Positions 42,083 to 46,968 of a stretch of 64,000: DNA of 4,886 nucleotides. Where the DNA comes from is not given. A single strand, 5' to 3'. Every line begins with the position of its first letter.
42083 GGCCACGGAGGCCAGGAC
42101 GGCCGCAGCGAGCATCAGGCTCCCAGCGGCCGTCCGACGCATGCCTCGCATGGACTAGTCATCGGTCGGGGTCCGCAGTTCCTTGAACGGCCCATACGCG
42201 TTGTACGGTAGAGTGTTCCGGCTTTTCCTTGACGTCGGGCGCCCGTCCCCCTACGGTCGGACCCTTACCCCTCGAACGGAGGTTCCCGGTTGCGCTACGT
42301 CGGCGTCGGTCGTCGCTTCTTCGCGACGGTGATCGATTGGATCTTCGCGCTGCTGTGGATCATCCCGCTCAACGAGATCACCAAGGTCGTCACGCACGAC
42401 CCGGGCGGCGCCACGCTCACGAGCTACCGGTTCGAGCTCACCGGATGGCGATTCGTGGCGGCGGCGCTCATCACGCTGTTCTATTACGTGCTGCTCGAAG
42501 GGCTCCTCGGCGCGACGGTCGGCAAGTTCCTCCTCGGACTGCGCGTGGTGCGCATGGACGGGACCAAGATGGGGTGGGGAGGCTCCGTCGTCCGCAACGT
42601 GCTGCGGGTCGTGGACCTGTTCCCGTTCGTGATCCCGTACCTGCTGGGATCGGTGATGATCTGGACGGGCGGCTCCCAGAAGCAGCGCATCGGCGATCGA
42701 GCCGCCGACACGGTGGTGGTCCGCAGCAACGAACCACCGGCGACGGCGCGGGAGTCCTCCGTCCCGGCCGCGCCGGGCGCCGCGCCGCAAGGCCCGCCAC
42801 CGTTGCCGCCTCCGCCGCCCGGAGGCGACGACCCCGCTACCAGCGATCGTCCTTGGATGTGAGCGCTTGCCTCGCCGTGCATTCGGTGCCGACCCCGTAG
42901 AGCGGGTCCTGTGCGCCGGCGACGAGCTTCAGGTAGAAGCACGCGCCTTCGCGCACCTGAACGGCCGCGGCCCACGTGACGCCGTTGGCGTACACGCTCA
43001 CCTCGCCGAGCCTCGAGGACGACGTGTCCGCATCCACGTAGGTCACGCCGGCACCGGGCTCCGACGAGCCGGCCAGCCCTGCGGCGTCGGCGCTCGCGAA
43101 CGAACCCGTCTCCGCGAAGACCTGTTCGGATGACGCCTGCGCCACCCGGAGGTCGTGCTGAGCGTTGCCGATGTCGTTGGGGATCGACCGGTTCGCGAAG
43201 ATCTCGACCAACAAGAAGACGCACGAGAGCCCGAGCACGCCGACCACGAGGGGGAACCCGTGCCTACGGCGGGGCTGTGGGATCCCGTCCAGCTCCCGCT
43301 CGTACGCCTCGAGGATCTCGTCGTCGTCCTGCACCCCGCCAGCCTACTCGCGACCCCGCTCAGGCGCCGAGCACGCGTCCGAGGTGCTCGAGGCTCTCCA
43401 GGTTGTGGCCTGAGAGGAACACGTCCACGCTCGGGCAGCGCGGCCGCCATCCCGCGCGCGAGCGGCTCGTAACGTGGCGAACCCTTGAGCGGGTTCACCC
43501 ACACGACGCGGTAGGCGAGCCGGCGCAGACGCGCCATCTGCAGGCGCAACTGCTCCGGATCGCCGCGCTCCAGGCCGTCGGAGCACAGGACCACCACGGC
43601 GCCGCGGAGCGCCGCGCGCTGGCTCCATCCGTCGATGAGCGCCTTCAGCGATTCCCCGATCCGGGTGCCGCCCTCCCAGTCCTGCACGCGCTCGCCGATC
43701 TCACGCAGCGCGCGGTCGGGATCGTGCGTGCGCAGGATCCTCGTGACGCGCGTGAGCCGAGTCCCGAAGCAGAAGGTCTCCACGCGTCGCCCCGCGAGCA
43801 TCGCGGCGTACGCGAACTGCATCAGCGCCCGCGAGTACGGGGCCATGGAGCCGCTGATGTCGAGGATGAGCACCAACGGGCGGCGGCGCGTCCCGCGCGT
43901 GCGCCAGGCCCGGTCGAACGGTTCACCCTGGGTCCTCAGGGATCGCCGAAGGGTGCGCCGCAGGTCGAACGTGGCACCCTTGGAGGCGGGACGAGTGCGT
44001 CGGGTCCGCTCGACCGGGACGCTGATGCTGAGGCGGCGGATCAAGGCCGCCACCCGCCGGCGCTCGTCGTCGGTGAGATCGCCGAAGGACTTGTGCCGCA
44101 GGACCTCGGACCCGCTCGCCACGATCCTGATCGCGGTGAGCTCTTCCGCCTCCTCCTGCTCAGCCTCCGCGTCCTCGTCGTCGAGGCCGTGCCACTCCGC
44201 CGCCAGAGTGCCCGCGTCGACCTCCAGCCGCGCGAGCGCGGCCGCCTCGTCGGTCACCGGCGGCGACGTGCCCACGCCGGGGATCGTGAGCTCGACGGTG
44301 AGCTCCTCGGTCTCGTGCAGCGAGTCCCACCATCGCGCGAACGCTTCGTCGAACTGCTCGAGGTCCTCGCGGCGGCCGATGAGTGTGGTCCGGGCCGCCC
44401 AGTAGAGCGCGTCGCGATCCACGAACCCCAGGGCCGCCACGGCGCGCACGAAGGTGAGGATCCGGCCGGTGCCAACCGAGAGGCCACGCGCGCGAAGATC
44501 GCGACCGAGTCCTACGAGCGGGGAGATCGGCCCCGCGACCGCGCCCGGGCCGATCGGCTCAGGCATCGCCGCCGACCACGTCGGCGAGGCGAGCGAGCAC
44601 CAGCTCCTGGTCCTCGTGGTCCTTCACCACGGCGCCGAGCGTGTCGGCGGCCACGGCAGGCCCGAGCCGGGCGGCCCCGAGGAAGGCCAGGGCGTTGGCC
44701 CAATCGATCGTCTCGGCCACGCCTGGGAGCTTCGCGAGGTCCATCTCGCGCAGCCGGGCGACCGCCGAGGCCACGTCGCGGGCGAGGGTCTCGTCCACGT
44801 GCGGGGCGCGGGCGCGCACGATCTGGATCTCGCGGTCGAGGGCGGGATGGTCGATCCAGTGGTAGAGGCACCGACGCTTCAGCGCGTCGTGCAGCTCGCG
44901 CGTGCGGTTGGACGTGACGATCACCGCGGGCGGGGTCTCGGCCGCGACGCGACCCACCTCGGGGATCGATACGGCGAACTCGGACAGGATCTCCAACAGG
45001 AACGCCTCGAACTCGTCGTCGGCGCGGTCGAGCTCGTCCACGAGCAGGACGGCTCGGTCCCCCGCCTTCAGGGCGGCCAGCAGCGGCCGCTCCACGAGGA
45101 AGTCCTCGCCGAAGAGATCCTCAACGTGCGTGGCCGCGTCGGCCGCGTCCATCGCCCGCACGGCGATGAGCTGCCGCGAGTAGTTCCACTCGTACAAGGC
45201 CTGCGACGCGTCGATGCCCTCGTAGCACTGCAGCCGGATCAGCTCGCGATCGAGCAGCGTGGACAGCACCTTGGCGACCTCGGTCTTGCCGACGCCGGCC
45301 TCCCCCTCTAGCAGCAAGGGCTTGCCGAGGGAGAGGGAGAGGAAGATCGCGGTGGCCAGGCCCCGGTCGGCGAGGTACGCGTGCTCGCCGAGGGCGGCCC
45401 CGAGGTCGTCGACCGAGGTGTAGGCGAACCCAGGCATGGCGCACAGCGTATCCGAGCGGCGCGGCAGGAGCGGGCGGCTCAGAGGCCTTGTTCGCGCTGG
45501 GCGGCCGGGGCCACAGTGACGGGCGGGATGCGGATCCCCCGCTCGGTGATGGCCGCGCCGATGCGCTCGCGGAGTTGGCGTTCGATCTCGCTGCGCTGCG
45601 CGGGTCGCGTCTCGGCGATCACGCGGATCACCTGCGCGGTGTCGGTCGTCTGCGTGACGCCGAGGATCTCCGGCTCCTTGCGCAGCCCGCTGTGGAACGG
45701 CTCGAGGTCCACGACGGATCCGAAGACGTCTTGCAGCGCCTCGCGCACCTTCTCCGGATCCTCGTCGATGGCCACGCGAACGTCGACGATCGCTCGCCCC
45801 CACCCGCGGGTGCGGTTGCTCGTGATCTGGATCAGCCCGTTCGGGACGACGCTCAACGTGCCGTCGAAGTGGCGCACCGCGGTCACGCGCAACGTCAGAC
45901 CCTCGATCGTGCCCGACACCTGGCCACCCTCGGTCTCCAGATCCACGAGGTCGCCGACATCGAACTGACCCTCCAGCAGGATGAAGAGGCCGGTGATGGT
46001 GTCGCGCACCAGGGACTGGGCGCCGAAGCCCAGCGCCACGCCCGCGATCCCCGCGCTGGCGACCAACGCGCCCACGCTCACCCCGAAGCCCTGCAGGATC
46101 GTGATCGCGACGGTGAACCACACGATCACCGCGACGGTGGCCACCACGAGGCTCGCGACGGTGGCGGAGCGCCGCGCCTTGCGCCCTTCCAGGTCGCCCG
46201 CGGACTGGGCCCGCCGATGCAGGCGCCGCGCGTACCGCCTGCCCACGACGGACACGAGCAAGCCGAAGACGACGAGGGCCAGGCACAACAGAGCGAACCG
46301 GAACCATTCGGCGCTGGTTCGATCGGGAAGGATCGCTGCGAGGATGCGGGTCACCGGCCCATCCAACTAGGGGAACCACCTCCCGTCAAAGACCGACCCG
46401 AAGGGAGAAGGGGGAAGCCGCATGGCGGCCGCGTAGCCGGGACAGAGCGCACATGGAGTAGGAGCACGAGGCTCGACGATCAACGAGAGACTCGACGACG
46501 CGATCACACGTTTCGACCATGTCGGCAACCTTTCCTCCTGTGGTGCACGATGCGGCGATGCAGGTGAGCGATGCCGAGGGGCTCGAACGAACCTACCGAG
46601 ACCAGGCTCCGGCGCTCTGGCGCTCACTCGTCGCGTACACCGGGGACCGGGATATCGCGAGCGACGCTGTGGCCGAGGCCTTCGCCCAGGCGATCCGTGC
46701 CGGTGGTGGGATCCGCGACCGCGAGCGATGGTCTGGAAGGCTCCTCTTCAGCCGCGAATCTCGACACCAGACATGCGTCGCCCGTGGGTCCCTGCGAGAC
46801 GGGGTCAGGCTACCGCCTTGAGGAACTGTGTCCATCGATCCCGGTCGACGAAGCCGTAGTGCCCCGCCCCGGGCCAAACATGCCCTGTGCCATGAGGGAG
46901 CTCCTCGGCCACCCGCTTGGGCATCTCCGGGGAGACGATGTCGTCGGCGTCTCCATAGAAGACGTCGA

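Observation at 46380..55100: Lower-GC, decayed accessory stretch carrying a P-type ATPase and Holin-X/DUF3618 among multiple gene remnants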

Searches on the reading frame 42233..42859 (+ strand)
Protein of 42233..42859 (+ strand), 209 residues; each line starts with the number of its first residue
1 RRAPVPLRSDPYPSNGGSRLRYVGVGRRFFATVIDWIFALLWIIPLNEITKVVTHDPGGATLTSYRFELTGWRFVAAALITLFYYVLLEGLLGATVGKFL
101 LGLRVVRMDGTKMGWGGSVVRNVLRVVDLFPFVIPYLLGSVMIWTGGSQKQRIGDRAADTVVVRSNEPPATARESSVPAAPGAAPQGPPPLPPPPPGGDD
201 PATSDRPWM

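Call 82: search_protein_families(library=pfam, max_evalue=0.00001, proteins=[window:42233-42859:+])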
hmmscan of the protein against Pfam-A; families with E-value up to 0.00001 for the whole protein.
window:42233-42859:+ (209 aa): 1 family
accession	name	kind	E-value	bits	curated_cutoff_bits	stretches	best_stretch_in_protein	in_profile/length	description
PF06271.18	RDD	-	9.3e-19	68.5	24.1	1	22-158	1-136/137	RDD family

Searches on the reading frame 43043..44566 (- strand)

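Call 12: search_protein_families(library=pfam, max_evalue=0.001, proteins=[window:43043-44566:-])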
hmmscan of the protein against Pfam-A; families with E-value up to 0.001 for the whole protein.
window:43043-44566:- (507 aa): 2 families
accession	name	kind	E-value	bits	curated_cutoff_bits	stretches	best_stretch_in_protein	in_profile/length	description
PF05762.20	VWA_CoxE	-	3.8e-58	197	26.4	1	181-379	8-209/222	VWA domain containing CoxE-like protein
PF13519.12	VWA_2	-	0.00015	22.8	27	1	231-331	1-106/107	von Willebrand factor type A domain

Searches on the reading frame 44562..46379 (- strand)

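Call 12: search_protein_families(library=pfam, max_evalue=0.001, proteins=[window:44562-46379:-])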
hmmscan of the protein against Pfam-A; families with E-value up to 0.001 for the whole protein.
window:44562-46379:- (606 aa): 5 families
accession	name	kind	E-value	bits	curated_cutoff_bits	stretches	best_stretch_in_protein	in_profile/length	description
PF07728.20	AAA_5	-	8.8e-13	48.9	22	1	354-504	1-139/139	AAA domain (dynein-related subfamily)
PF00004.35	AAA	-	1.3e-06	29.3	21.2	1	355-504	1-123/131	ATPase family associated with various cellular activities (AAA)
PF07726.17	AAA_3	-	6e-06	26.6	27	0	443-491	64-111/131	ATPase family associated with various cellular activities (AAA)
PF13191.12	AAA_16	-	1e-05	26.5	32.6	1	354-465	26-156/167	AAA ATPase domain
PF13401.12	AAA_22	-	1.2e-05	26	27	1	354-469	7-115/130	AAA domain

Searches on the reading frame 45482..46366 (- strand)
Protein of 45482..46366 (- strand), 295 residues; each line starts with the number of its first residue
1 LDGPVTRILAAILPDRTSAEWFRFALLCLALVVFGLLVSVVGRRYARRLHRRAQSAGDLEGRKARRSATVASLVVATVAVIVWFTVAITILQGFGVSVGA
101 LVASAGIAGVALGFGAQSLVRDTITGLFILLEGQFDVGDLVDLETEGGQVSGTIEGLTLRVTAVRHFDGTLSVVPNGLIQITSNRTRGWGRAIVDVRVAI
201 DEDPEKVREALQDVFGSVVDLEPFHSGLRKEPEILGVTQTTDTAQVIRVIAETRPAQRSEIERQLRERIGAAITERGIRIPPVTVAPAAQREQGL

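Call 12: search_protein_families(library=pfam, max_evalue=0.001, proteins=[window:45482-46366:-])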
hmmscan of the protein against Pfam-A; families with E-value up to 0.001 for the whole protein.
window:45482-46366:- (295 aa): 3 families
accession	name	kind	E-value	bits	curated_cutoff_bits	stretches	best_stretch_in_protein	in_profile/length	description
PF00924.24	MS_channel_2nd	-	4.1e-14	52.9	20.2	1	119-180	2-59/68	Mechanosensitive ion channel, beta-domain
PF21088.3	MS_channel_1st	-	6.3e-08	32.9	23.1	1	78-117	3-42/42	Mechanosensitive ion channel, transmembrane helices 2/3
PF21082.3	MS_channel_3rd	-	1.5e-05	25.8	21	1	194-280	3-88/88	Mechanosensitive ion channel MscS, C-terminal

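Call 19: find_homologous_proteins(query=window:45482-46366:-, max_evalue=1e-20)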
Query window:45482-46366:- (295 aa): 2609 proteins with E <= 1e-20 among 8000 candidates; the best 120 are listed.
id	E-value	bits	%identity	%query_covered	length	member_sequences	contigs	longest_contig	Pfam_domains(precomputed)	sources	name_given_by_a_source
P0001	1.8e-176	603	100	99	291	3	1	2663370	PF21088.3,PF00924.25,PF21082.3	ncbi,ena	-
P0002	1.7e-139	482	79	98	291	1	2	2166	PF00924.25,PF21082.3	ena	-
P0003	5.7e-137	474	76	99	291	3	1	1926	PF21088.3,PF00924.25,PF21082.3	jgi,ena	-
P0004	5.6e-135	467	76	99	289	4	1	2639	PF21088.3,PF00924.25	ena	-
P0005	1.1e-127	443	74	99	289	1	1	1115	PF21088.3,PF00924.25,PF21082.3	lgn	-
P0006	6.1e-123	428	73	95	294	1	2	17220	PF21088.3,PF00924.25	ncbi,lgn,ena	-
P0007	4.9e-119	415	71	96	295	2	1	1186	PF21088.3,PF00924.25,PF21082.3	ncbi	-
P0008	1.3e-115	404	70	94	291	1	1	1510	PF21088.3,PF00924.25,PF21082.3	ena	-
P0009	1.9e-109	383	65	97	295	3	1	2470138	PF21088.3,PF00924.25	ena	-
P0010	9.1e-108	378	71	75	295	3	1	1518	PF21088.3,PF00924.25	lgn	-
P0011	1.8e-107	377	67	91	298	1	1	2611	PF21088.3,PF00924.25,PF21082.3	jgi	jgi:moderate conductance mechanosensitive channel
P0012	3.5e-107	376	64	95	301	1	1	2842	PF21088.3,PF00924.25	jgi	jgi:small-conductance mechanosensitive channel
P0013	3.9e-106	372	65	93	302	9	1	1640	PF21088.3,PF00924.25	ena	-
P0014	3.1e-105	370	67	82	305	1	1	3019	PF21088.3,PF00924.25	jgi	jgi:small-conductance mechanosensitive channel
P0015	1.4e-104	367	64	99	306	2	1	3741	PF21088.3,PF00924.25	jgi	jgi:moderate conductance mechanosensitive channel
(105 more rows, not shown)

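Call 20: find_encoding_contigs(protein=P0001, flank=10000, max_places=3)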
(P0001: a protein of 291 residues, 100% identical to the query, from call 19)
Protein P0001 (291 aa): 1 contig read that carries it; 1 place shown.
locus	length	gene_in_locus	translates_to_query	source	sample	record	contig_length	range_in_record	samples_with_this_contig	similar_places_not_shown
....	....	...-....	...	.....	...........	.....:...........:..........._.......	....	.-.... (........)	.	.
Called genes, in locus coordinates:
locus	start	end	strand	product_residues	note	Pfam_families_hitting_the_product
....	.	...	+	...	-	?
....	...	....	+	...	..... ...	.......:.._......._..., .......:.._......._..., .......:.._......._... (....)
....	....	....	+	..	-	?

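Call 21: find_encoding_contigs(protein=P0009, flank=10000, max_places=3)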
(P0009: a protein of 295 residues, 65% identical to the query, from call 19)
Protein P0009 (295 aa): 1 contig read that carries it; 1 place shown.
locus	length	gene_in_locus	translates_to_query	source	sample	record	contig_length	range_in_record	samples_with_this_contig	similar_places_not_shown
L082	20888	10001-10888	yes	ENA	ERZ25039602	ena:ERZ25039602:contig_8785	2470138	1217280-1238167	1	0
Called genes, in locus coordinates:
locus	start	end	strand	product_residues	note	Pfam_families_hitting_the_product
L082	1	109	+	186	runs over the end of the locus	-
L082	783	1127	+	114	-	PF13602:ADH_zinc_N_2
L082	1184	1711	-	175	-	PF03473:MOSC (weak)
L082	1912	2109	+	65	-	-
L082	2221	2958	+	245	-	PF14329:DUF4386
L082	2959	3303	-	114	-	-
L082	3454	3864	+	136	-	PF08818:DUF1801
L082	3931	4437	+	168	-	PF04542:Sigma70_r2, PF08281:Sigma70_r4_2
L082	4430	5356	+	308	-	-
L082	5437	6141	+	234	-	-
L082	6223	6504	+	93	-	-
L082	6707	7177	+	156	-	PF08281:Sigma70_r4_2, PF04545:Sigma70_r4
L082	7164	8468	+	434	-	PF24681:Kelch_KLHDC2_KLHL20_DRC7, PF24981:Beta-prop_ATRN-LZTR1, PF25210:Kelch_FKB95 (faint), PF01344:Kelch_1 (faint), PF13415:Beta-prop_FBX42, PF13964:Beta-prop_Calicin (weak), PF24996:NANM (weak), PF24681:Kelch_KLHDC2_KLHL20_DRC7 (weak), +1 more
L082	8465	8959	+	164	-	-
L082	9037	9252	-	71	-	-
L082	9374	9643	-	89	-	-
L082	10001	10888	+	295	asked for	PF21088:MS_channel_1st, PF00924:MS_channel_2nd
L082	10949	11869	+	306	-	PF13191:AAA_16 (faint), PF13401:AAA_22 (weak), PF07726:AAA_3 (faint), PF07728:AAA_5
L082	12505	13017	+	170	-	PF05762:VWA_CoxE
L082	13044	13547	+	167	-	-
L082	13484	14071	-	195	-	PF06271:RDD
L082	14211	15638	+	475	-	PF09992:NAGPA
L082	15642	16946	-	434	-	PF13187:Fer4_9 (faint), PF12797:Fer4_2 (faint), PF12837:Fer4_6 (faint), PF12838:Fer4_7, PF13183:Fer4_8, PF13484:Fer4_16, PF13534:Fer4_17, PF02754:CCG, +3 more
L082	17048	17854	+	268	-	PF03301:Trp_dioxygenase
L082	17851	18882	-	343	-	PF04185:Phosphoesterase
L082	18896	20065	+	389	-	PF00155:Aminotran_1_2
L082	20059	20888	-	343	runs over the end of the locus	PF26549:Tricorn_N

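Call 22: find_encoding_contigs(protein=P0006, flank=10000, max_places=3)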
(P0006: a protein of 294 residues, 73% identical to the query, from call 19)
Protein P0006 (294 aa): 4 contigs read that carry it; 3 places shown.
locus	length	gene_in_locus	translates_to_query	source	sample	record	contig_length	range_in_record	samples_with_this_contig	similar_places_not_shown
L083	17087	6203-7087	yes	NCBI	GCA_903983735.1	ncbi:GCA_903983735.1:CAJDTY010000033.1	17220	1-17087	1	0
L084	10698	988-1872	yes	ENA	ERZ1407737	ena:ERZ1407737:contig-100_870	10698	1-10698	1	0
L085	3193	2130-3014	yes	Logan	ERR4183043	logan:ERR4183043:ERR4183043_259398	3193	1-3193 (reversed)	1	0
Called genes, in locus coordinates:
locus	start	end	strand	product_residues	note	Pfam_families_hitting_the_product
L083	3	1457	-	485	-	?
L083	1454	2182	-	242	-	PF02683:DsbD_TM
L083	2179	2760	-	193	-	PF00578:AhpC-TSA, PF08534:Redoxin, PF00085:Thioredoxin, PF13098:Thioredoxin_2, PF13905:Thioredoxin_8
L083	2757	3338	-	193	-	PF11303:DUF3105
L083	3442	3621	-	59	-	-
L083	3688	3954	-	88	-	-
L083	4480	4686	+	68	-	PF00581:Rhodanese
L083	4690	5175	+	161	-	PF00571:CBS (faint)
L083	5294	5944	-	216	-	-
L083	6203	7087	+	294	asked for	PF21088:MS_channel_1st, PF00924:MS_channel_2nd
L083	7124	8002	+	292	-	PF13401:AAA_22 (weak), PF00004:AAA (weak), PF07726:AAA_3 (faint), PF07728:AAA_5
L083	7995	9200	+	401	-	PF05762:VWA_CoxE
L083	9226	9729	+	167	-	-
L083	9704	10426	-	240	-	PF06271:RDD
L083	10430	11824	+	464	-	PF09992:NAGPA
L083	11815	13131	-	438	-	PF13187:Fer4_9 (faint), PF14697:Fer4_21 (faint), PF13237:Fer4_10 (weak), PF12838:Fer4_7, PF13183:Fer4_8, PF13484:Fer4_16, PF13534:Fer4_17, PF02754:CCG, +3 more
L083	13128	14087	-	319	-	PF01636:APH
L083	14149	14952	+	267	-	PF03301:Trp_dioxygenase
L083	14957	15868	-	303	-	PF04185:Phosphoesterase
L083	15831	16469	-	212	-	-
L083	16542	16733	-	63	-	-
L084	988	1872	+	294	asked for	PF21088:MS_channel_1st, PF00924:MS_channel_2nd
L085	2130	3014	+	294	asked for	PF21088:MS_channel_1st, PF00924:MS_channel_2nd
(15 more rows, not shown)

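Call 48: find_encoding_contigs(protein=P0242, flank=10000, max_places=3)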
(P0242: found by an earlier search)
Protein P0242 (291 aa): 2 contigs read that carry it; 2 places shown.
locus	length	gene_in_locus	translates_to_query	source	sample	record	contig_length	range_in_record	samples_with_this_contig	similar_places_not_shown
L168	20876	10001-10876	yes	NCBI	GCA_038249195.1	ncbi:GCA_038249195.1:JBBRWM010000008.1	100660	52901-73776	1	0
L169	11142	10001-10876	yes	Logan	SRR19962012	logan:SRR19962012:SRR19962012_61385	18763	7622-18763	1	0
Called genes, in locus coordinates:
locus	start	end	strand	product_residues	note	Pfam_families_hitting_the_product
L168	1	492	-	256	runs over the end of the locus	-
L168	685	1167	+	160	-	PF04542:Sigma70_r2 (weak), PF08281:Sigma70_r4_2, PF04545:Sigma70_r4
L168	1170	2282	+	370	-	PF26549:Tricorn_N (faint), PF25174:Beta-prop_THOC3 (faint)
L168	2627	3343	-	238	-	PF09948:PpoB2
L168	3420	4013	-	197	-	PF07040:DUF1326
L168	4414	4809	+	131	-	-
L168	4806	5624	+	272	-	-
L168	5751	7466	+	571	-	PF03193:RsgA_GTPase (faint), PF00350:Dynamin_N, PF01926:MMR_HSR1 (faint)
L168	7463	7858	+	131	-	-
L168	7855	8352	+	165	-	-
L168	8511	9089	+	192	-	PF19538:DUF6062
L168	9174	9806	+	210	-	-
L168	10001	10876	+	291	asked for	PF21088:MS_channel_1st, PF00924:MS_channel_2nd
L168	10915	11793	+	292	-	PF13191:AAA_16 (weak), PF13401:AAA_22 (weak), PF00004:AAA (weak), PF07726:AAA_3 (faint), PF07728:AAA_5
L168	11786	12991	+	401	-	PF05762:VWA_CoxE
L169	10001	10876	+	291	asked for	PF21088:MS_channel_1st, PF00924:MS_channel_2nd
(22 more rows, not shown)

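Call 64: find_encoding_contigs(protein=P0264, flank=10000, max_places=2)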
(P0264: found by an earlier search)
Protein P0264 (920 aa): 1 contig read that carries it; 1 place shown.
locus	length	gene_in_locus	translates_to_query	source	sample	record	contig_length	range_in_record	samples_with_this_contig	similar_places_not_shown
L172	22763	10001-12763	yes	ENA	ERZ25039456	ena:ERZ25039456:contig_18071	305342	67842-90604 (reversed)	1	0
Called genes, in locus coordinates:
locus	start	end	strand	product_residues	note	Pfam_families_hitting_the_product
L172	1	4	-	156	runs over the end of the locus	PF10009:DUF2252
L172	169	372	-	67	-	-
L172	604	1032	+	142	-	-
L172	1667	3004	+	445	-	PF03706:LPG_synthase_TM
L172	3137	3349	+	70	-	PF09851:SHOCT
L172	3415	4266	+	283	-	PF07366:SnoaL, PF12680:SnoaL_2, PF00583:Acetyltransf_1, PF13508:Acetyltransf_7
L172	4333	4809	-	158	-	-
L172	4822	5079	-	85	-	-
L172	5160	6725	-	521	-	PF00083:Sugar_tr (weak), PF07690:MFS_1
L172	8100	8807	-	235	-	PF00781:DAGK_cat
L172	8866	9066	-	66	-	-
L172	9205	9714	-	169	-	PF06897:DUF1269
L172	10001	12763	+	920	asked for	PF00690:Cation_ATPase_N, PF00122:E1-E2_ATPase, PF00702:Hydrolase, PF13246:Cation_ATPase, PF08282:Hydrolase_3 (weak), PF00689:Cation_ATPase_C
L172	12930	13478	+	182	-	PF14378:PAP2_3 (weak), PF01569:PAP2, PF22778:VCPO_2nd (faint)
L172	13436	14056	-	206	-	PF01740:STAS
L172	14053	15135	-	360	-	PF00916:Sulfate_transp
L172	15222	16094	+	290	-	PF03976:PPK2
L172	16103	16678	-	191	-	PF01569:PAP2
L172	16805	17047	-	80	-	-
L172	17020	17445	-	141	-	PF07332:Phage_holin_3_6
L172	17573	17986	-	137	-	-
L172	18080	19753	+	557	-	PF07690:MFS_1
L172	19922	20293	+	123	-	PF02656:DUF202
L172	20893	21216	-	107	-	-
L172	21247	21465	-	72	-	-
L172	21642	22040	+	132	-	PF01268:FTHFS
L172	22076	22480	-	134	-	PF18029:Glyoxalase_6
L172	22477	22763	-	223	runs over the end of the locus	PF04961:FTCD_C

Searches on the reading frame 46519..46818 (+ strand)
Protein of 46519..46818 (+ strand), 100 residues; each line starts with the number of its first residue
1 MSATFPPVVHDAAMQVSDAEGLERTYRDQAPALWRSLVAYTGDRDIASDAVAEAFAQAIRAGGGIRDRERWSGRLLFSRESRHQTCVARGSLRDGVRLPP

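Call 41: search_protein_families(library=pfam, max_evalue=1, proteins=[window:46519-46818:+])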
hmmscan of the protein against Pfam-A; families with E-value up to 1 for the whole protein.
window:46519-46818:+ (100 aa): 1 family
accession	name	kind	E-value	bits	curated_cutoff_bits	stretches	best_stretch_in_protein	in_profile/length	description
PF04542.20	Sigma70_r2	-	0.004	17.4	24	1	26-63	2-39/71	Sigma-70 region 2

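Call 70: search_protein_families(library=phrogs, max_evalue=0.001, proteins=[window:46519-46818:+])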
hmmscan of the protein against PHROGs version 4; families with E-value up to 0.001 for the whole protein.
window:46519-46818:+ (100 aa): 0 families
